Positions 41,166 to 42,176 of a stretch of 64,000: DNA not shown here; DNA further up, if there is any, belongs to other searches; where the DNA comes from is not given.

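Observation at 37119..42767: A 1,882-aa secreted multidomain protein with an unusual architecture and its own promoter and terminator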

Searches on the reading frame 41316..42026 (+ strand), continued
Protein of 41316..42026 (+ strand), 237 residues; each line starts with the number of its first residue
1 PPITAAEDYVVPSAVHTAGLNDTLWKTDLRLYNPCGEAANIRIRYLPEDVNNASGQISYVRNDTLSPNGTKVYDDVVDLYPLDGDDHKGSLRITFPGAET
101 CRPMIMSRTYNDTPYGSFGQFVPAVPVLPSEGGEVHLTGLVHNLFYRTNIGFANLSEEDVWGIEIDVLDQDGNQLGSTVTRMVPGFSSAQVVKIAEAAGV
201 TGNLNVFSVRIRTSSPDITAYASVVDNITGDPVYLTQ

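Call 85: fold_search(model_id=the predicted structure, library=viral)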
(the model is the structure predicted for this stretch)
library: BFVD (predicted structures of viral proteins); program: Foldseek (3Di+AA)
matches with E <= 10: 1394; with E <= 0.001: 10
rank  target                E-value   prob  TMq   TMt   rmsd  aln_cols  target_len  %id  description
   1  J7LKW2                5.1e-05  0.80  0.22  0.09  22.9       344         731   13  Capsid [Picalivirus B]
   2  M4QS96                1.9e-04  0.99  0.31  0.22  14.0       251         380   13  Tail fiber-like protein [Synechococcus phage S-CAM1]
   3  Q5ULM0                2.0e-04  0.99  0.32  0.11  15.8       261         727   12  Orf94 [Lactobacillus phage LP65]
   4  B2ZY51                5.3e-04  0.94  0.31  0.08  23.3       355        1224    8  Peptidase S74 domain-containing protein [Ralstonia phage phiRSL1]
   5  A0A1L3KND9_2          5.3e-04  0.69  0.23  0.06  20.4       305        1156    8  Genome polyprotein (Fragment) [Beihai picorna-like virus 97]
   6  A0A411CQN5            5.6e-04  0.72  0.23  0.24  17.9       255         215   13  Uncharacterized protein [Arthrobacter phage Sonali]
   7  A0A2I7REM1            6.7e-04  0.80  0.27  0.13  18.7       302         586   10  Uncharacterized protein [Vibrio phage 1.169.O._10N.261.52.B1]
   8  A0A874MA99            7.1e-04  0.57  0.22  0.19  25.4       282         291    9  Uncharacterized protein [Synechococcus phage S-SRP01]
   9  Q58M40                8.0e-04  0.95  0.29  0.16  14.5       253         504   11  Phage tail fiber-like protein [Prochlorococcus phage P-SSM2]
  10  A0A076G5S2            9.6e-04  0.16  0.15  0.06  27.6       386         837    8  Bacterial Ig domain-containing protein [Listeria phage LMTA-34]
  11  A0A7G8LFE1            1.2e-03  0.92  0.31  0.07  22.1       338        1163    7  (no name in the UniProt tables at hand)
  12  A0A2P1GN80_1          1.2e-03  0.44  0.21  0.06  19.0       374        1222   10  Genome polyprotein [Wenling scaldfish picornavirus 2]
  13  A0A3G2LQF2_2          1.4e-03  0.51  0.22  0.07  19.8       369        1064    8  Genome polyprotein (Fragment) [Cragig virus 3]
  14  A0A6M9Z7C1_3          1.5e-03  0.44  0.23  0.07  21.9       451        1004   11  Genome polyprotein [Picornavirales sp.]
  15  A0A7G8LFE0            1.5e-03  0.35  0.19  0.08  30.2       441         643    7  (no name in the UniProt tables at hand)
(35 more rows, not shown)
